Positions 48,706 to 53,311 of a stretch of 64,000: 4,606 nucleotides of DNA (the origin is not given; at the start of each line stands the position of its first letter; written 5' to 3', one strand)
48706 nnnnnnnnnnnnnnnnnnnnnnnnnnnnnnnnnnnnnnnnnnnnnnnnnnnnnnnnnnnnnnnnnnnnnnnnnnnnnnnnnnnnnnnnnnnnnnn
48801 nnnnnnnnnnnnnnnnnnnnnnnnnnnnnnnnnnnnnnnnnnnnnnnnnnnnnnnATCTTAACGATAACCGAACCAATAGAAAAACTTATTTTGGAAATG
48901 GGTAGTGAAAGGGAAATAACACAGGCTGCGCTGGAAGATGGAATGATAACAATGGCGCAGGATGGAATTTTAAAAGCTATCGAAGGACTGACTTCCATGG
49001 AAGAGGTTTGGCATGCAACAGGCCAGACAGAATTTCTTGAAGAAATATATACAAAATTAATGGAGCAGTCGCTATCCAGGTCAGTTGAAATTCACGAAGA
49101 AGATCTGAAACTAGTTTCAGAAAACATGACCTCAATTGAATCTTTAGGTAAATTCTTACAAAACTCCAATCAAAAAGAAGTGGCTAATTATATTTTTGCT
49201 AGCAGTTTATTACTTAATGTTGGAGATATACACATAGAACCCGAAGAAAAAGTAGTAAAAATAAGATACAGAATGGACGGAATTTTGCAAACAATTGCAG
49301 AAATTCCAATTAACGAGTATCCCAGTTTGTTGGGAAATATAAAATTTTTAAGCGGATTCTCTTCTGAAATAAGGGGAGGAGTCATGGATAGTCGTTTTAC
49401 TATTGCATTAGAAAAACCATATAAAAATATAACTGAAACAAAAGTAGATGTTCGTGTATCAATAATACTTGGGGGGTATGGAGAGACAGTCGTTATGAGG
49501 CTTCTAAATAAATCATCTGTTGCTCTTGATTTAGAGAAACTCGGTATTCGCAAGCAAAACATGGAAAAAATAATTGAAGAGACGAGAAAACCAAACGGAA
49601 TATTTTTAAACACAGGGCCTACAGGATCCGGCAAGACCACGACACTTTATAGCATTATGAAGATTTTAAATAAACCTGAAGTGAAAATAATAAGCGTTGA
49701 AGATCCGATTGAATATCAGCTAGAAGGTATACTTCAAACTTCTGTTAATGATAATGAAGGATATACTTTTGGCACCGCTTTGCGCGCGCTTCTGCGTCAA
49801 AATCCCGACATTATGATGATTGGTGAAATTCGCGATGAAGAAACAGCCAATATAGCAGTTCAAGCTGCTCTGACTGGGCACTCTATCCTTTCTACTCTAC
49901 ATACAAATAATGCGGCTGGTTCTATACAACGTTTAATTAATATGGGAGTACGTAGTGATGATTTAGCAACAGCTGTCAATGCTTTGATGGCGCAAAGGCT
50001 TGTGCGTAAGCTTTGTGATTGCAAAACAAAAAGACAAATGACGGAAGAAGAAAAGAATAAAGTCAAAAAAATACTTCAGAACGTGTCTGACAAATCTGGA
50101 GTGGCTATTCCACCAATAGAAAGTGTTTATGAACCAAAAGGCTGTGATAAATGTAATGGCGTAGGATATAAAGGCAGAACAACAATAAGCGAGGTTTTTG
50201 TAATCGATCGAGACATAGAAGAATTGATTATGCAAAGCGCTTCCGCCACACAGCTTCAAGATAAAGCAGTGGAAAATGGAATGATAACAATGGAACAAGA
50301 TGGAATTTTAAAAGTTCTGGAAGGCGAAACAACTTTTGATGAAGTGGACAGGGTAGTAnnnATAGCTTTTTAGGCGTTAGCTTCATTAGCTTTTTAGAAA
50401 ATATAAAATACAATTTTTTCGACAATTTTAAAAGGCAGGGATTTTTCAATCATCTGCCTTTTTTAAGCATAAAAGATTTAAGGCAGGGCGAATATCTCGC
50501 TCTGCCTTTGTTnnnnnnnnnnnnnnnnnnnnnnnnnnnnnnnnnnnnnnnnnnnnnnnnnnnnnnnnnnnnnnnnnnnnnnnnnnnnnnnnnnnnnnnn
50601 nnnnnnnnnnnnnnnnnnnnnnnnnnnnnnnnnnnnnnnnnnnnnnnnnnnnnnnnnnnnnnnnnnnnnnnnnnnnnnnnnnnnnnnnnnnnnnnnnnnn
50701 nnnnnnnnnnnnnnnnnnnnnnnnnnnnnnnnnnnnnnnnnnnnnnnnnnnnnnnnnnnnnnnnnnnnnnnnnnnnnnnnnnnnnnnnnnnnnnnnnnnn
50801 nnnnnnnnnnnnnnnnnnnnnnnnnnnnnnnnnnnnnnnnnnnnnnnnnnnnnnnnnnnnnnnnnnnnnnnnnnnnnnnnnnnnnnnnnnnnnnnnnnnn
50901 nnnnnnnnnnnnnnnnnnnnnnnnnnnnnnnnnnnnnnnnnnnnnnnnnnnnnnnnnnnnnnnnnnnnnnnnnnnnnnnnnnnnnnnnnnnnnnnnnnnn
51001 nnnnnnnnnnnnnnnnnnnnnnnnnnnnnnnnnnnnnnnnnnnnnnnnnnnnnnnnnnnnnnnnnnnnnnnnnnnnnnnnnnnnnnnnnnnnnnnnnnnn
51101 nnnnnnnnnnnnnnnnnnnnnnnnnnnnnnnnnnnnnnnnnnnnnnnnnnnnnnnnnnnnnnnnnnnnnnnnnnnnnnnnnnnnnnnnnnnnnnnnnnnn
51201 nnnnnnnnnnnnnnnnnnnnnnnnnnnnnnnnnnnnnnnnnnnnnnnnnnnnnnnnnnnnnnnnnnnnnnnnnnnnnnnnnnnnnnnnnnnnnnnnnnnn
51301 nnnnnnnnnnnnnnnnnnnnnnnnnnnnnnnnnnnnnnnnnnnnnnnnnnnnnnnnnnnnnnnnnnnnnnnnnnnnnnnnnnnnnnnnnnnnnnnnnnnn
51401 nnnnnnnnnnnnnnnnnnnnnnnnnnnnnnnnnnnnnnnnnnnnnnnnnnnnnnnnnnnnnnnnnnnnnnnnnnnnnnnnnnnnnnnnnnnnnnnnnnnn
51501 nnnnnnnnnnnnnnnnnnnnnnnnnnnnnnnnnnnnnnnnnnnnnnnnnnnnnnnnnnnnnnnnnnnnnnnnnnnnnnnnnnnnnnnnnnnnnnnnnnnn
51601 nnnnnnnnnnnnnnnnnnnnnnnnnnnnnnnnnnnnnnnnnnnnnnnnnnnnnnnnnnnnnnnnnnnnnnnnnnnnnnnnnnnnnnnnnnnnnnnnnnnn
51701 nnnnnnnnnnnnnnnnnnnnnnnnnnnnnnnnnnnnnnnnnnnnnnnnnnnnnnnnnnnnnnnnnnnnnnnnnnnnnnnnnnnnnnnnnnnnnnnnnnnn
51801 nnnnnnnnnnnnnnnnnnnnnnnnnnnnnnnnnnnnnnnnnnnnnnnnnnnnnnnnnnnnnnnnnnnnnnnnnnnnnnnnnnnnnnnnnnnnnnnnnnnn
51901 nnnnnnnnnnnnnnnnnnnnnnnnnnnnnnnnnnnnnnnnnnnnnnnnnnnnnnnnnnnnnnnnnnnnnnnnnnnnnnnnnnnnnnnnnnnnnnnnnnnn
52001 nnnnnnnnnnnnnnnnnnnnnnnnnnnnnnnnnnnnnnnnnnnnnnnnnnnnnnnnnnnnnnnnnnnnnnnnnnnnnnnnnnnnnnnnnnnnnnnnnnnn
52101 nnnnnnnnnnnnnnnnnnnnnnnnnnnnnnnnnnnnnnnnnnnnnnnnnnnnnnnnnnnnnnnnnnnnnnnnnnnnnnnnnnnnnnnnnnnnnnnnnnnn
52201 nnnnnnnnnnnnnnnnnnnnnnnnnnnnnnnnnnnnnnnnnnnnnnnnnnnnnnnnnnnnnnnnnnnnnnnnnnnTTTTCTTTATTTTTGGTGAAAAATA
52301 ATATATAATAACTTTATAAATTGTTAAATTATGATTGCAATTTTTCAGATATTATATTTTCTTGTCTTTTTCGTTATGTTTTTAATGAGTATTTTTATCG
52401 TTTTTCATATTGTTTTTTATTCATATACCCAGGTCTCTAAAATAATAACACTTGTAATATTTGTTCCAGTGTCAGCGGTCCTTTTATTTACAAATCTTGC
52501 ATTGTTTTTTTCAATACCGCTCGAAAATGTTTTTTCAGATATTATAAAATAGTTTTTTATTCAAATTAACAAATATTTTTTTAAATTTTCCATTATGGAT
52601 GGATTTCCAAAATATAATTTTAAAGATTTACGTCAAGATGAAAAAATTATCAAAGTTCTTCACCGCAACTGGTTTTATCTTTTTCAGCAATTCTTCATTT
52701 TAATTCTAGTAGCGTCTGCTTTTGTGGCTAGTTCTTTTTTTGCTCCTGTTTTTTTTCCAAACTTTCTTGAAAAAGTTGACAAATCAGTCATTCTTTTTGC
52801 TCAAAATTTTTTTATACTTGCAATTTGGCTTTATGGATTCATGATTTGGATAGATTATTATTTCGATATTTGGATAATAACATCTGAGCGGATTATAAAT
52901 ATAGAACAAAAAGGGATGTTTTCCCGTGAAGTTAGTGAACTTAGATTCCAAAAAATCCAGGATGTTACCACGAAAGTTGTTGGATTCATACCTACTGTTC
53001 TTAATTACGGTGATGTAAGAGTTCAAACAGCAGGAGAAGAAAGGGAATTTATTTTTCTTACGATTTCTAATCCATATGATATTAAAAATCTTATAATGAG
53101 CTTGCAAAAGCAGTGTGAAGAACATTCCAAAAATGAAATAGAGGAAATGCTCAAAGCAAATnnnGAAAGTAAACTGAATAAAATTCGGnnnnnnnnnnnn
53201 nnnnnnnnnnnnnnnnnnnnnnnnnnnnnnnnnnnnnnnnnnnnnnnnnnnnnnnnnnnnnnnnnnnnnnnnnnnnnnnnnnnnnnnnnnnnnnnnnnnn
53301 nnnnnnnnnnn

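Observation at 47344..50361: Two complete GspE/PilB-type secretion ATPases fused into one 1027-aa polypeptide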

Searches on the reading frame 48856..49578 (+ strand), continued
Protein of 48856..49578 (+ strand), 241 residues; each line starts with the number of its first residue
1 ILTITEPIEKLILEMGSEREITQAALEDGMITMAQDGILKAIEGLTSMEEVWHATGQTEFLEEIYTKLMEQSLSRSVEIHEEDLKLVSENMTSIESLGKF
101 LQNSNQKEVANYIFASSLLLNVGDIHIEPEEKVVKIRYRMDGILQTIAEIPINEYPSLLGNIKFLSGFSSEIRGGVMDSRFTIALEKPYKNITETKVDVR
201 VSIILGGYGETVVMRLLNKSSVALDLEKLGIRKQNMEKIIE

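Call 66: find_encoding_contigs(protein=P0362, flank=8000, max_places=4)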
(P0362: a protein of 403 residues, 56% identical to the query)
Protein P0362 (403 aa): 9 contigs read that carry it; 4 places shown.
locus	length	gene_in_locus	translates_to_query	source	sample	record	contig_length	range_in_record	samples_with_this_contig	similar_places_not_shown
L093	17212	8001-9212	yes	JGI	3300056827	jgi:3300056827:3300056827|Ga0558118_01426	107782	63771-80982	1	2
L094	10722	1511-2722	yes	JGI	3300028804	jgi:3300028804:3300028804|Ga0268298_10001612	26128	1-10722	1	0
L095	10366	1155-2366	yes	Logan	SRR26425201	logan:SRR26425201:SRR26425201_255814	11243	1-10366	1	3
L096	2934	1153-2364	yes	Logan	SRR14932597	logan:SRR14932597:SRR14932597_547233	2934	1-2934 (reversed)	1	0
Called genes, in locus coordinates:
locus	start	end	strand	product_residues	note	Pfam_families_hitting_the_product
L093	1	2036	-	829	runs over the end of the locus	PF02861:Clp_N, PF13191:AAA_16 (weak), PF00004:AAA, PF17871:AAA_lid_9, PF00004:AAA, PF07724:AAA_2, PF07728:AAA_5, PF10431:ClpB_D2-small, +6 more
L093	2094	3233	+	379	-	PF11104:PilM_2, PF06723:MreB_Mbl (faint), PF14450:FtsA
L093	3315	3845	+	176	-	-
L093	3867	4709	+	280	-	PF04350:PilO (faint)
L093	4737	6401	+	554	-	PF05157:MshEN, PF00437:T2SSE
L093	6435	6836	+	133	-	PF00072:Response_reg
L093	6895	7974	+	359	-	PF00437:T2SSE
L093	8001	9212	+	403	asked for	PF28597:T2SSF_N, PF00482:T2SSF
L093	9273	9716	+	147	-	PF07963:N_methyl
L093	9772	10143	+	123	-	PF07963:N_methyl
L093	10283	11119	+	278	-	PF06750:A24_N_bact, PF01478:Peptidase_A24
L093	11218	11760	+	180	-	-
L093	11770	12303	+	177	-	-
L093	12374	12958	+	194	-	PF07963:N_methyl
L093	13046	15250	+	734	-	PF22745:Nlig-Ia, PF01653:DNA_ligase_aden, PF03120:OB_DNA_ligase, PF12826:HHH_2 (faint), PF00533:BRCT, PF12738:PTCB-BRCT (weak)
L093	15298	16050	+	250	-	PF10502:Peptidase_S26, PF00717:Peptidase_S24 (weak)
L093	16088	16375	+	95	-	PF02686:GatC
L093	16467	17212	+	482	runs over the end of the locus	PF01425:Amidase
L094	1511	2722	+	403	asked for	PF28597:T2SSF_N, PF00482:T2SSF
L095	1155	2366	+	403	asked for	PF28597:T2SSF_N, PF00482:T2SSF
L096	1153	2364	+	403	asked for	PF28597:T2SSF_N, PF00482:T2SSF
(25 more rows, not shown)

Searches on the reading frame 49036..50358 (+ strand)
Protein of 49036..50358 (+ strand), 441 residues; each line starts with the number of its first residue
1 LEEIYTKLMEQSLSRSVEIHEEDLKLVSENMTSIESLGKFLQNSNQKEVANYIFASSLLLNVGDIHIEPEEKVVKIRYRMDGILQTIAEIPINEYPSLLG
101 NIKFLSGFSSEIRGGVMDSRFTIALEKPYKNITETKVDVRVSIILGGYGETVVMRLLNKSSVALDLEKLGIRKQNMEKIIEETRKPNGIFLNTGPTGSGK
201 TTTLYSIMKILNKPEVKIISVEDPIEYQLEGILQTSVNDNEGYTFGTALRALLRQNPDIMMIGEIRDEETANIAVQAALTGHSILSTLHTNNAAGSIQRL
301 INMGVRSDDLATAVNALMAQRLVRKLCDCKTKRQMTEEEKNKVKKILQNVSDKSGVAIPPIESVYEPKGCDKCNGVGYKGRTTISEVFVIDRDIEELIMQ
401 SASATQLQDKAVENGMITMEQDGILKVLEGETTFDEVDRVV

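Call 45: search_protein_families(library=ncbifam, proteins=[window:49036-50358:+], max_evalue=0.001)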
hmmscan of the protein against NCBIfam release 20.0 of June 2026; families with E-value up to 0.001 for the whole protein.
window:49036-50358:+ (441 aa): 21 families
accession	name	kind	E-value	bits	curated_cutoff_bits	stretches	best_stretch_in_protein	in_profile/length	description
TIGR02533.1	type_II_gspE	equivalog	2.6e-123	412.3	630.25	1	11-440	74-485/486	type II secretion system ATPase GspE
TIGR02538.1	type_IV_pilB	equivalog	5.6e-119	398.3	675.65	1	18-440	153-561/564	type IV-A pilus assembly ATPase PilB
NF007755.0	PRK10436.1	equivalog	5.6e-102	341.8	617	1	43-441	82-459/465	type II secretion system protein GspE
NF053534.1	T4PilAsmATPsTfpB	equivalog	5.2e-101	338.8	850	1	48-441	203-582/584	type IV pilus assembly ATPase TfpB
NF041000.1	ATPase_ComGA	equivalog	1.3e-67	227.6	300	1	54-324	4-266/267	competence type IV pilus ATPase ComGA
TIGR01420.1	pilT_fam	subfamily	3.2e-47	161.4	319.1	1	137-327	78-272/343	PilT/PilU family type 4a pilus ATPase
TIGR02525.1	plasmid_TraJ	equivalog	8e-27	94.2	368.3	1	152-329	120-300/372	plasmid transfer ATPase TraJ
TIGR02524.1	dot_icm_DotB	equivalog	7.9e-21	74.6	463.3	1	176-323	123-279/358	Dot/Icm type IV secretion system ATPase DotB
NF058587.1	archaellum_moto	equivalog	1.5e-19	70.2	550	1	190-305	279-398/527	archaellum flagellar ATPase motor FlaI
TIGR02788.1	VirB11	equivalog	2.3e-14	53.2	249.95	1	190-329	147-290/308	P-type DNA transfer ATPase VirB11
TIGR03819.1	heli_sec_ATPase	hypoth_equivalog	1.8e-13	50.4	373.15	1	148-308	138-305/340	TadA family conjugal transfer-associated ATPase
TIGR02782.1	TrbB_P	equivalog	5.7e-13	48.8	304.55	1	177-332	127-277/303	P-type conjugative transfer ATPase TrbB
NF010469.0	PRK13894.1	subfamily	5.3e-12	45.7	508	1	175-321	138-285/320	conjugal transfer ATPase TrbB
NF053672.1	bindosome_BasE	exception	5.1e-11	42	1000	1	192-321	275-407/512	bindosome assembly system ATPase subunit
NF010407.0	PRK13833.1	subfamily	3.4e-09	36.6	499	1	192-303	149-262/323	conjugal transfer protein TrbB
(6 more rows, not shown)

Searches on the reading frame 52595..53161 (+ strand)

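Call 40: search_protein_families(library=pfam, proteins=[window:52595-53161:+], max_evalue=0.01)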
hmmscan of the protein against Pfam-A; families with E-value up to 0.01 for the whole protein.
window:52595-53161:+ (189 aa): 3 families
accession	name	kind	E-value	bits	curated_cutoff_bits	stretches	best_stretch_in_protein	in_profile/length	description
PF03703.20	bPH_2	-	1.6e-08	35.1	22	1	92-167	5-78/78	Bacterial PH domain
PF14470.12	bPH_3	-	0.00014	22.7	23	1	87-127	19-59/95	Bacterial PH domain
PF08000.17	bPH_1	-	0.0064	16.9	27.7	1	89-166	39-114/122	Bacterial PH domain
